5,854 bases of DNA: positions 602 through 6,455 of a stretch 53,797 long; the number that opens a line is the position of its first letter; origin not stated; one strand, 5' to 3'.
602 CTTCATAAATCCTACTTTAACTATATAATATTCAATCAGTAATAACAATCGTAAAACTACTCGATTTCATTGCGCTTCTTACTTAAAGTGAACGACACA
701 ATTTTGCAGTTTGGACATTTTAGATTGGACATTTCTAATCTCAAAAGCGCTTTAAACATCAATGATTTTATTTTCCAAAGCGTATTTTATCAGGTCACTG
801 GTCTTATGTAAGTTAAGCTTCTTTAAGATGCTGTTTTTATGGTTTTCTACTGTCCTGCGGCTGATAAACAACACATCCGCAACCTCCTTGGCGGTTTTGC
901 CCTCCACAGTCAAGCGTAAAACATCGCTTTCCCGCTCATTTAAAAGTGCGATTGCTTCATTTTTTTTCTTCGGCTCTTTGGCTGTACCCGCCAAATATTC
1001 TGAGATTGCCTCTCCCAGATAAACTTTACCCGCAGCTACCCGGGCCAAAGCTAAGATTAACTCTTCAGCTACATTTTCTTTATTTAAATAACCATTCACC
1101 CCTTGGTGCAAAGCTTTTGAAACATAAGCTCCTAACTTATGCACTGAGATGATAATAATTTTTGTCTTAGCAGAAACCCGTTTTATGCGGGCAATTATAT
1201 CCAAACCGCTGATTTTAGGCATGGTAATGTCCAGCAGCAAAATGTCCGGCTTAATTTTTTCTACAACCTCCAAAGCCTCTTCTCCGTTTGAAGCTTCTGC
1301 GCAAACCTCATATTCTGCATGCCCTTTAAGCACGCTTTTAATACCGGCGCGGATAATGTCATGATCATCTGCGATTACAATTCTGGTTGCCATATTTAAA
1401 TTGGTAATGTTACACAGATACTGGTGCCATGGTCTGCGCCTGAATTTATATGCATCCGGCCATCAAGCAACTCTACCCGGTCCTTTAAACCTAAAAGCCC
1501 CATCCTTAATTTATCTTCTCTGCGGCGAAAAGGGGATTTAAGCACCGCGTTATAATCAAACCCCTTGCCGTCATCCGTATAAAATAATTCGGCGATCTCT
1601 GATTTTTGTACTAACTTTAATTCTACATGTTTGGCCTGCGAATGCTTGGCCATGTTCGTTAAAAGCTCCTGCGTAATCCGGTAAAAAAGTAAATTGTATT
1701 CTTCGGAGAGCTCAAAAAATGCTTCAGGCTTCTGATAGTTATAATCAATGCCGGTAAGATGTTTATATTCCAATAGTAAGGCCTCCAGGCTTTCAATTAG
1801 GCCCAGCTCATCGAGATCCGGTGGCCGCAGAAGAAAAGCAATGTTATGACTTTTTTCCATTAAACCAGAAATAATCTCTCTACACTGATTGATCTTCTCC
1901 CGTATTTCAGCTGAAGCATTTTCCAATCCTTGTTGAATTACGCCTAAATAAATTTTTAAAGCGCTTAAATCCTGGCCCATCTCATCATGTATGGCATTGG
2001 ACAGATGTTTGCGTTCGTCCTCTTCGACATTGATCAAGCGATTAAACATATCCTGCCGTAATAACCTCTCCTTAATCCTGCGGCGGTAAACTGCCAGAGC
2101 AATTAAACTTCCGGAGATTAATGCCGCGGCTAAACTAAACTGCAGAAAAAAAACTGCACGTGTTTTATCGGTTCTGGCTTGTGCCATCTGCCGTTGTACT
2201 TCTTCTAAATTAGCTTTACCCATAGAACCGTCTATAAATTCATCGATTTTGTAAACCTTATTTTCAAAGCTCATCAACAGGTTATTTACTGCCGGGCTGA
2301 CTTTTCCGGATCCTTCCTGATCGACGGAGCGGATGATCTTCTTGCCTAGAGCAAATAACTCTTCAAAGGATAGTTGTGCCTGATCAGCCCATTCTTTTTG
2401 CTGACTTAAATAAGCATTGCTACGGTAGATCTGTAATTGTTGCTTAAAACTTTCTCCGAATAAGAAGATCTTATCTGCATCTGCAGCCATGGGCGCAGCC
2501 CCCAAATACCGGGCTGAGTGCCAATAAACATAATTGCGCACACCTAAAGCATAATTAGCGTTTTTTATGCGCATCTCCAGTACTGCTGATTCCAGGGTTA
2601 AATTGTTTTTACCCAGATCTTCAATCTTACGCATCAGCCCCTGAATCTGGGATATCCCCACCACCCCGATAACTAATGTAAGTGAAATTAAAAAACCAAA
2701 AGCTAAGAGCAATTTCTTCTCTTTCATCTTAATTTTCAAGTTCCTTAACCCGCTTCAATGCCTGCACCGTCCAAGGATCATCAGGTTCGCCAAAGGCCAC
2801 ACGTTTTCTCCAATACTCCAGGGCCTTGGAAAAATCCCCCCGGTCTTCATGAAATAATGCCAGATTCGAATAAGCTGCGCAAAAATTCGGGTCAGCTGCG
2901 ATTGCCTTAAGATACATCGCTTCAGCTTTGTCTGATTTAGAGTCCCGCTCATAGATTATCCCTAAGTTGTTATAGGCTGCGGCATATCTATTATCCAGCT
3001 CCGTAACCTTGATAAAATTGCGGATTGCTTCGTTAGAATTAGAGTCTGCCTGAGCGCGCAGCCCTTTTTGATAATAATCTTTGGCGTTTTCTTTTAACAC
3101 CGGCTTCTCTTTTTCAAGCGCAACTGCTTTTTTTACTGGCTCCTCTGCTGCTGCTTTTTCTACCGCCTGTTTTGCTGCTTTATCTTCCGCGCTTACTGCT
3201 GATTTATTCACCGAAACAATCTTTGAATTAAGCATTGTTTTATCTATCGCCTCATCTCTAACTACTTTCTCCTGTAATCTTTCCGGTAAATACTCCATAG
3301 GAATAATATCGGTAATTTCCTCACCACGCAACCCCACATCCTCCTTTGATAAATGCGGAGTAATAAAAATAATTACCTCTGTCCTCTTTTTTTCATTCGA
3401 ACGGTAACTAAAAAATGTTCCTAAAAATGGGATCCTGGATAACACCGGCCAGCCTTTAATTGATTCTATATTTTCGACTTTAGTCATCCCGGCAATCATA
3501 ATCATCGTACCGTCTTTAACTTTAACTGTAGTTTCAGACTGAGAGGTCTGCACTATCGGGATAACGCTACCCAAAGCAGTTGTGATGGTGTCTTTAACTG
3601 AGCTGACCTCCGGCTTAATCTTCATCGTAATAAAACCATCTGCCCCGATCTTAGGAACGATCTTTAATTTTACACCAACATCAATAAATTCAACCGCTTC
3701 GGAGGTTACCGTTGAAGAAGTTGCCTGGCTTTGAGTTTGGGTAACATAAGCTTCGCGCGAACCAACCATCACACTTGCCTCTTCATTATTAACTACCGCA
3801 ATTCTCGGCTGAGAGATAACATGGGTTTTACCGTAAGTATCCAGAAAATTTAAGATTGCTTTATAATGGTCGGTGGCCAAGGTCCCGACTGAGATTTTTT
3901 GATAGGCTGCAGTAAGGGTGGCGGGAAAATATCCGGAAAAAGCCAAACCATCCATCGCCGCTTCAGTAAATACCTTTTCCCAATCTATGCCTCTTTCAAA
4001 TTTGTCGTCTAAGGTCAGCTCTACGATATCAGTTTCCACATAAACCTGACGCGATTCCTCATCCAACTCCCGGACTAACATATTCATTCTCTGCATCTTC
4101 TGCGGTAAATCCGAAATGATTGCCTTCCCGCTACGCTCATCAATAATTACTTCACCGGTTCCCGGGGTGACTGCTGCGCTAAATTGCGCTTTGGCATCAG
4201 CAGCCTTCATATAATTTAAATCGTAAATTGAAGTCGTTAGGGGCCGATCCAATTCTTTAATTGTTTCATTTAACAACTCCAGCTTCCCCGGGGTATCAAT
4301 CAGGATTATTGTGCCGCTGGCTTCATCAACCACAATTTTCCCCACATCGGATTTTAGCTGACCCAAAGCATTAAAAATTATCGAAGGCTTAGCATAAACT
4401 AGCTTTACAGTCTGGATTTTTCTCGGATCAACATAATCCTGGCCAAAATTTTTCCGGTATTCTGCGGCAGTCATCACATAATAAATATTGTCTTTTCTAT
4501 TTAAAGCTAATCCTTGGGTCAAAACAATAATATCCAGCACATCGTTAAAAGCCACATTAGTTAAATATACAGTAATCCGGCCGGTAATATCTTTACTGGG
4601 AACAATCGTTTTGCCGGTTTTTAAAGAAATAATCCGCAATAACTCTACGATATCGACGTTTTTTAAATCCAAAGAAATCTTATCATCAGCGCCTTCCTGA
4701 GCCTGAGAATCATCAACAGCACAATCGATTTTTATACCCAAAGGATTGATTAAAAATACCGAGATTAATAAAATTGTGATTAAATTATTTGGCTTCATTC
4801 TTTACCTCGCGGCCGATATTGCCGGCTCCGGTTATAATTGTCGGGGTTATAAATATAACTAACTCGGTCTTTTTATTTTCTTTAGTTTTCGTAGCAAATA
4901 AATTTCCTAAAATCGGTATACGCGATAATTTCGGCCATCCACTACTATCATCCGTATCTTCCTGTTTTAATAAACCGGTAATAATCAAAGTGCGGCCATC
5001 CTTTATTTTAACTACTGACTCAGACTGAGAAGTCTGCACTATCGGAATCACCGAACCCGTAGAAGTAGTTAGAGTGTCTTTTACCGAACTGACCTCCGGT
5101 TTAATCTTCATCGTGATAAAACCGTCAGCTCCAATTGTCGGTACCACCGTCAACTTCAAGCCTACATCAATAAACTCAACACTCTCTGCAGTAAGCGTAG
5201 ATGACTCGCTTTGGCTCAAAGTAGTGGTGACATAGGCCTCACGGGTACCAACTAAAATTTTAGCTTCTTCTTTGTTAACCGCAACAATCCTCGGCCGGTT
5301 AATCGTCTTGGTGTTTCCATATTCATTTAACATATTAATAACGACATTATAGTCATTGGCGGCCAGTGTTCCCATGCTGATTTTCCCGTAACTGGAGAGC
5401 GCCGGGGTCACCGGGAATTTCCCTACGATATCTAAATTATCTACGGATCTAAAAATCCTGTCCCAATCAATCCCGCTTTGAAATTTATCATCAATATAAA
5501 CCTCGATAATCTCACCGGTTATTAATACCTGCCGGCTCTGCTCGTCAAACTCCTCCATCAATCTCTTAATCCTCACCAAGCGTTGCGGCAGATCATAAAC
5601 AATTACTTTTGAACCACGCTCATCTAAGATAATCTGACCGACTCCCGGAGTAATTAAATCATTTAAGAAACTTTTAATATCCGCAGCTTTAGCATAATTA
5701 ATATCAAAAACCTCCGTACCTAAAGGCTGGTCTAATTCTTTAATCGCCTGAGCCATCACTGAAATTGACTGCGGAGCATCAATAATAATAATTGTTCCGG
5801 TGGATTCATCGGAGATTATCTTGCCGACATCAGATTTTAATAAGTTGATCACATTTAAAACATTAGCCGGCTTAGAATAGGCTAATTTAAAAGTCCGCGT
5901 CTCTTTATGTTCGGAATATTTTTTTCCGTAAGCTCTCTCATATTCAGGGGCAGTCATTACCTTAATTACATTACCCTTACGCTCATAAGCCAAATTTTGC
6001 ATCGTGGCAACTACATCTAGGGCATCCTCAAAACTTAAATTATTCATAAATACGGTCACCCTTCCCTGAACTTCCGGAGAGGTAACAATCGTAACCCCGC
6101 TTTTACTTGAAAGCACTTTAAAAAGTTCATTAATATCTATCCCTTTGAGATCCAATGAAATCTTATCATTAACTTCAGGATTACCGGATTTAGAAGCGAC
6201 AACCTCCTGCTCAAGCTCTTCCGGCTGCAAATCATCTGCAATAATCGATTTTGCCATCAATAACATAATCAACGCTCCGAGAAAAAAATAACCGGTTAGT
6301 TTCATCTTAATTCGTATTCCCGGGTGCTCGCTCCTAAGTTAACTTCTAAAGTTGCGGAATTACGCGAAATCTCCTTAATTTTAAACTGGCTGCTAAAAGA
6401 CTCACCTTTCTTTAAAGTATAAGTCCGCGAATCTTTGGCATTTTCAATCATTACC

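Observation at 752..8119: Self-contained outer-membrane-conduit operon: HTH, MshM/ExeA-like ATPase, PilP/GspC-like protein, two secretins and a kinase/regulator pair, without pilus or T2SS inner-membrane machinery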

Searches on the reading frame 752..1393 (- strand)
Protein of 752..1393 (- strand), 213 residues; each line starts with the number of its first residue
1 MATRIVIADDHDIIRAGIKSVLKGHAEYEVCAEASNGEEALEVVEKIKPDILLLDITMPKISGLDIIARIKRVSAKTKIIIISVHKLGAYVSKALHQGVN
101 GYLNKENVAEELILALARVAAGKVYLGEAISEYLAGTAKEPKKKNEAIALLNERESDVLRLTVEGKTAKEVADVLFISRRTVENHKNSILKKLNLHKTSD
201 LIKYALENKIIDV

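Call 3: search_protein_families(library=pfam, proteins=[window:752-1393:-], max_evalue=0.01)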
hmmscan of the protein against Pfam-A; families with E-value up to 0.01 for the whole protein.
window:752-1393:- (213 aa): 5 families
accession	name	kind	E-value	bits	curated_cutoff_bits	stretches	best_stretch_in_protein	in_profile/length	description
PF00072.30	Response_reg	-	6.5e-28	97.6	30.2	1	5-116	1-110/111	Response regulator receiver domain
PF00196.25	GerE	-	1.5e-17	63.4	23.5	1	151-205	3-57/57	Bacterial regulatory proteins, luxR family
PF04545.22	Sigma70_r4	-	7.4e-07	29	24.1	1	147-193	1-48/50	Sigma-70, region 4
PF08281.18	Sigma70_r4_2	-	2.7e-06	27.4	25.7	1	146-193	6-54/54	Sigma-70, region 4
PF13384.12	HTH_23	-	0.00054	20.2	24.6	1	158-184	10-36/50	Homeodomain-like domain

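Call 5: search_protein_families(library=ncbifam, proteins=[window:752-1393:-], max_evalue=0.01)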
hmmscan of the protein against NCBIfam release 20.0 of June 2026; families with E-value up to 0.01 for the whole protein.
window:752-1393:- (213 aa): 116 families (the best 25 are shown)
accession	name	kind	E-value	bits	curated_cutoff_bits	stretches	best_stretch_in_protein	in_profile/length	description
NF052445.1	RespRegMctR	equivalog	8.3e-51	172.3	300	1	4-210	3-204/205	two-component system response regulator MctR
NF011896.0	PRK15369.1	equivalog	1.3e-44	152.4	242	1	2-207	3-206/211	two component system response regulator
NF007935.0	PRK10651.1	equivalog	6.3e-43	146.5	250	1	3-200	7-205/216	two-component system response regulator NarL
NF007018.1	PRK09483.1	equivalog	2.2e-39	135.4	280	1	5-212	4-210/217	UvrY/SirA/GacA family response regulator transcription factor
NF007708.0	PRK10403.1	equivalog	9.3e-38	129.8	343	1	3-196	7-199/215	nitrate/nitrite response regulator protein NarP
NF007403.0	PRK09935.1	equivalog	1.5e-31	109.6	271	1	3-208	4-207/210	fimbria biosynthesis transcriptional regulator FimZ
NF047785.1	respo_reg_MadR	equivalog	4.4e-31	107.9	300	1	4-205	2-203/209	MadR family response regulator transcription factor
NF007419.0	PRK09958.1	equivalog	1.3e-29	103.2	251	1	5-210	3-203/204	acid-sensing system DNA-binding response regulator EvgA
NF007685.0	PRK10360.1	equivalog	1.4e-28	100.1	258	1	4-203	3-190/196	response regulator transcription factor UhpA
NF006900.1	PRK09390.1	equivalog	2.4e-22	79.5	255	1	4-208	6-200/203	response regulator FixJ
NF008098.0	PRK10840.1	equivalog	9.1e-20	71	235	1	4-204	5-204/216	response regulator transcription factor RcsB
NF001965.0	PRK00742.1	subfamily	9.5e-20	71.1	293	1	2-109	3-111/357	chemotaxis-specific protein-glutamate methyltransferase CheB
NF041367.1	CheY_Halo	equivalog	1.2e-17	64.3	200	1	5-111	1-105/114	chemotaxis protein CheY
NF008677.0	PRK11697.1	equivalog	1.4e-17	63.8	246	1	4-160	3-156/238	two-component system response regulator BtsR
NF041830.1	RR_TF_ErdR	exception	4.6e-17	62.5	390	1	4-196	3-196/213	response regulator transcription factor ErdR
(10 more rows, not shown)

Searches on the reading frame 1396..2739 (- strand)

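Call 3: search_protein_families(library=pfam, proteins=[window:1396-2739:-], max_evalue=0.01)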
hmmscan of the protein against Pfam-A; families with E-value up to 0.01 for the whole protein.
window:1396-2739:- (447 aa): 3 families
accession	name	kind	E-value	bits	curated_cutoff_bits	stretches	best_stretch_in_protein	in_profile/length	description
PF07730.19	HisKA_3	-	7e-10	39.7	24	1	242-309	1-68/68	Histidine kinase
PF02518.31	HATPase_c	-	1e-09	39.3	26.4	1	352-446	6-108/111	Histidine kinase-, DNA gyrase B-, and HSP90-like ATPase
PF12729.13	4HB_MCP_1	-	0.00013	22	27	1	8-71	6-69/181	Four helix bundle sensory module for signal transduction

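Call 5: search_protein_families(library=ncbifam, proteins=[window:1396-2739:-], max_evalue=0.01)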
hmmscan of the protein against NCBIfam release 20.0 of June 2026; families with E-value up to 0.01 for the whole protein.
window:1396-2739:- (447 aa): 9 families
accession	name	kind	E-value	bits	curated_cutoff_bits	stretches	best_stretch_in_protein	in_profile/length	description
NF052443.1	SensHisKinMctS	equivalog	1.9e-34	118.8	700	1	204-446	213-447/457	two-component system sensor histidine kinase MctS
NF008649.0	PRK11644.1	equivalog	2.4e-33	115.6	408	1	198-446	253-495/499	signal transduction histidine-protein kinase/phosphatase UhpB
NF052531.1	Strep_LiaS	equivalog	7.6e-24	84.6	450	1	237-447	127-327/328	envelope stress sensor histidine kinase LiaS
NF007896.0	PRK10600.1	equivalog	1.8e-16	59.9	578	1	241-444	389-582/598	nitrate/nitrite two-component system sensor histidine kinase NarX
NF008184.0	PRK10935.1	equivalog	2.8e-12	46.1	553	1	233-446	356-558/565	nitrate/nitrite two-component system sensor histidine kinase NarQ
NF047786.1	his_kin_MadS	equivalog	1.8e-10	40.5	500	1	238-446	226-434/434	MadS family sensor histidine kinase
NF041832.1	near_NosP_CTERM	subfamily_domain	4.9e-05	22.6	400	1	244-447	9-225/370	NahK/ErcS family hybrid sensor histidine kinase/response regulator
NF008298.1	PRK11086.1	subfamily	0.0024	16.4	520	1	364-446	439-524/529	DcuS/MalK family sensor histidine kinase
TIGR02916.1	PEP_his_kin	equivalog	0.0059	15.2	300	0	354-446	582-679/679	XrtA/PEP-CTERM system histidine kinase PrsK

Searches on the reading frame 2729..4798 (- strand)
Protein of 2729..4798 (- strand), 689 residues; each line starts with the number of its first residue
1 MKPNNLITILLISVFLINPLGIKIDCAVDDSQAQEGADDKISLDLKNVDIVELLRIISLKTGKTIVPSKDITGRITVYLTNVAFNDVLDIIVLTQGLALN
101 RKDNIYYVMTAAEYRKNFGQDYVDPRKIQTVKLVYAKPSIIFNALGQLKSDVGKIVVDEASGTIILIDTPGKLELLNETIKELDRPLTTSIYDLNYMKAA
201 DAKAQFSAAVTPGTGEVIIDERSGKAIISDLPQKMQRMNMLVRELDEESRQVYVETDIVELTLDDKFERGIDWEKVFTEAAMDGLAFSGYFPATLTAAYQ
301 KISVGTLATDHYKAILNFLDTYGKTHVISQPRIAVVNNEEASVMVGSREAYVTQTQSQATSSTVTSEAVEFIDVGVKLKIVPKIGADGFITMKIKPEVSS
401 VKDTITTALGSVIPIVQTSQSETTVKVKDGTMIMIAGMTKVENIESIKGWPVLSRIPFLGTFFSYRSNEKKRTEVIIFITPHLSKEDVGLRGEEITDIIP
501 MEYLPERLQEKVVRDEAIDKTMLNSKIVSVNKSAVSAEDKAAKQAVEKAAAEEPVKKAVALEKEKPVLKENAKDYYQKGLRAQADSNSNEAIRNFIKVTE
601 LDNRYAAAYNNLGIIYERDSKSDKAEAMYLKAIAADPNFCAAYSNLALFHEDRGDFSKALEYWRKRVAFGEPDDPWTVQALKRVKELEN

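Call 3: search_protein_families(library=pfam, proteins=[window:2729-4798:-], max_evalue=0.01)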
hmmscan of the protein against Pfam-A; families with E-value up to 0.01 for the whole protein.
window:2729-4798:- (689 aa): 14 families
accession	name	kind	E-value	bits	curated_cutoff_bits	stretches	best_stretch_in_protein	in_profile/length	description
PF00263.26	Secretin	-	1.4e-44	152.2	27.5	1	319-483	2-167/169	Bacterial type II and III secretion system protein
PF03958.22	Secretin_N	-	7.7e-18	64.9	28.2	2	129-186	2-66/69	Bacterial type II/III secretion system short domain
PF13431.12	TPR_17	-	1.3e-11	44.3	24.4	2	629-661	2-34/34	Tetratricopeptide repeat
PF00515.34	TPR_1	-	6.6e-10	38.8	27.8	1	606-639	1-34/34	Tetratricopeptide repeat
PF13424.12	TPR_12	-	9.2e-10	39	30.1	1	572-636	10-75/77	Tetratricopeptide repeat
PF13414.12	TPR_11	-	5.3e-08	32.9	26.8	1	589-618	11-40/42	TPR repeat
PF13176.12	TPR_7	-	2.1e-06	27.8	27.9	0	608-638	1-33/36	Tetratricopeptide repeat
PF13374.12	TPR_10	-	4.1e-06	27.1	27.5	0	641-665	3-27/42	Tetratricopeptide repeat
PF13432.12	TPR_16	-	1.6e-05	25.6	32.7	1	576-638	1-63/65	Tetratricopeptide repeat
PF07719.23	TPR_2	-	5.3e-05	23.5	27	1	606-638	1-33/34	Tetratricopeptide repeat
PF21305.2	type_II_gspD_N0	-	6e-05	23.3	27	1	43-80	1-38/71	GspD-like, N0 domain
PF23914.1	TPR_CcmH_CycH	-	7.2e-05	23.1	42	1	586-675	67-156/158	Cytochrome c-type biogenesis protein H TPR domain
PF13181.12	TPR_8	-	0.00015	22.1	25.7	1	606-638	1-33/34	Tetratricopeptide repeat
PF07660.19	STN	-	0.0031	17.7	28.4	1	65-109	4-50/52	Secretin and TonB N terminus short domain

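Call 5: search_protein_families(library=ncbifam, proteins=[window:2729-4798:-], max_evalue=0.01)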
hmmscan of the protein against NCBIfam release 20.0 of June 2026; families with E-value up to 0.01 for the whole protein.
window:2729-4798:- (689 aa): 17 families
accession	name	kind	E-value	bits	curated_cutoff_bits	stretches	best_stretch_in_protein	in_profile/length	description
TIGR02515.1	IV_pilus_PilQ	subfamily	4.4e-60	203.9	284.35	3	313-483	262-426/428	type IV pilus secretin PilQ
TIGR02517.1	type_II_gspD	equivalog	8.7e-60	202.8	351.35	2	201-483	285-589/600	type II secretion system secretin GspD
TIGR02519.1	pilus_MshL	equivalog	3.1e-52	177.4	250.2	1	217-482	1-288/290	pilus (MSHA type) biogenesis protein MshL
NF010083.0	PRK13568.1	equivalog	9.4e-42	143.2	554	2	207-484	144-417/419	DNA uptake porin HofQ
TIGR02516.1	type_III_yscC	equivalog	4.5e-36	124.4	238.45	1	216-483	200-460/463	type III secretion system outer membrane ring subunit SctC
NF007851.2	PRK10560.1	exception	2e-33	115.9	598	2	186-483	116-408/412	DNA uptake porin HofQ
TIGR02520.1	pilus_B_mal_scr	equivalog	2.8e-18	65.8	287.65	1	203-481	225-511/513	PilN family type IVB pilus formation outer membrane protein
NF011873.0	PRK15346.1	equivalog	1.5e-17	63.5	524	1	219-476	240-484/499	EscC/YscC/HrcC family type III secretion system outer membrane ring protein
NF002725.1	PRK02603.1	equivalog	1.7e-10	41.2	143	1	570-659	33-125/173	photosystem I assembly protein Ycf3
NF042912.1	Amuc_1098_fam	equivalog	2.4e-10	39.2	750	1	413-482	725-794/805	Amuc_1098 family type IV pilus outer membrane protein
NF033762.1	social_mot_Tgl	equivalog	3.5e-09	36.4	225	1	569-663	28-123/252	social motility TPR repeat lipoprotein Tgl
NF040959.1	MamA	equivalog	8.6e-08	31.9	200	1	556-665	88-198/204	magnetosome protein MamA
NF033758.1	gliding_GltE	equivalog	1.6e-07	30.7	225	1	541-665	22-145/411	adventurous gliding motility TPR repeat lipoprotein GltE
TIGR02917.1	PEP_TPR_lipo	equivalog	1e-06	27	312.2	1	602-685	461-543/899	XrtA/PEP-CTERM system TPR-repeat protein PrsT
TIGR02521.1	type_IV_pilW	equivalog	3.6e-06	26.7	154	1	564-665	23-124/234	type IV pilus biogenesis/stability protein PilW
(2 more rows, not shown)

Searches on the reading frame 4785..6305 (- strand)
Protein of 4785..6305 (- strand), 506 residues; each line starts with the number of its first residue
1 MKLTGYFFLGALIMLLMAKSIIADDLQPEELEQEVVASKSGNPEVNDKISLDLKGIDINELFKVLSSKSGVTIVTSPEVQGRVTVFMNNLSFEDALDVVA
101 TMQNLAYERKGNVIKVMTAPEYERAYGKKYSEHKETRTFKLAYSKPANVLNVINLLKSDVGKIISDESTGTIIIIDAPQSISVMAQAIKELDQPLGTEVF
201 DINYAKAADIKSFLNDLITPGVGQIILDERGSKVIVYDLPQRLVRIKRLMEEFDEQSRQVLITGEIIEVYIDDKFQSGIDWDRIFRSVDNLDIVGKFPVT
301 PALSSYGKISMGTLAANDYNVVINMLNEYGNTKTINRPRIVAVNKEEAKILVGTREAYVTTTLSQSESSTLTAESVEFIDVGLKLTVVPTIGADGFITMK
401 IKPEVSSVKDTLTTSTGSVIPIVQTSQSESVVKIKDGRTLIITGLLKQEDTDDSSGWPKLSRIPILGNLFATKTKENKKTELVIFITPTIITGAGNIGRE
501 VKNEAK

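Call 3: search_protein_families(library=pfam, proteins=[window:4785-6305:-], max_evalue=0.01)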
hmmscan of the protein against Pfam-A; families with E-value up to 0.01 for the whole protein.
window:4785-6305:- (506 aa): 6 families
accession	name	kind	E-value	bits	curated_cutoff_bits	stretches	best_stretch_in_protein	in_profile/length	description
PF00263.26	Secretin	-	8e-45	152.9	27.5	1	326-491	2-168/169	Bacterial type II and III secretion system protein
PF03958.22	Secretin_N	-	3.7e-20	72.3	28.2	2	197-259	1-69/69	Bacterial type II/III secretion system short domain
PF07660.19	STN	-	4.1e-08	33.3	28.4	1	73-117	4-50/52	Secretin and TonB N terminus short domain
PF21305.2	type_II_gspD_N0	-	0.0001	22.5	27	1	51-98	1-49/71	GspD-like, N0 domain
PF16344.10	FecR_C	-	0.0035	17.8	24.4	0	54-115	5-69/70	FecR, C-terminal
PF22819.2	TcaA_5th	-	0.0044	17.8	23.6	0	313-367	36-90/115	TcaA protein NTF2-like domain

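Call 5: search_protein_families(library=ncbifam, proteins=[window:4785-6305:-], max_evalue=0.01)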
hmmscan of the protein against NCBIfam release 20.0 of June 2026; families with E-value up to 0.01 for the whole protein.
window:4785-6305:- (506 aa): 9 families
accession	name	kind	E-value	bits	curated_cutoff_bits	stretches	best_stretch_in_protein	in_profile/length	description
TIGR02515.1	IV_pilus_PilQ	subfamily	2.4e-69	234.4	284.35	3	318-491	260-427/428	type IV pilus secretin PilQ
TIGR02517.1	type_II_gspD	equivalog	8.5e-64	216.1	351.35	2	252-496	330-595/600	type II secretion system secretin GspD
TIGR02519.1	pilus_MshL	equivalog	5.5e-50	170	250.2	1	226-491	2-290/290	pilus (MSHA type) biogenesis protein MshL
NF010083.0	PRK13568.1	equivalog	2.6e-44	151.6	554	2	199-492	125-418/419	DNA uptake porin HofQ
TIGR02516.1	type_III_yscC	equivalog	2e-36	125.6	238.45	2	228-492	204-462/463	type III secretion system outer membrane ring subunit SctC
NF007851.2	PRK10560.1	exception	1.3e-32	113.2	598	2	194-492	116-410/412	DNA uptake porin HofQ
TIGR02520.1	pilus_B_mal_scr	equivalog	9.8e-27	93.7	287.65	1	208-489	222-512/513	PilN family type IVB pilus formation outer membrane protein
NF011873.0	PRK15346.1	equivalog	4.3e-19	68.5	524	1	227-479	240-482/499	EscC/YscC/HrcC family type III secretion system outer membrane ring protein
NF042912.1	Amuc_1098_fam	equivalog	4e-12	45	750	1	407-496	712-801/805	Amuc_1098 family type IV pilus outer membrane protein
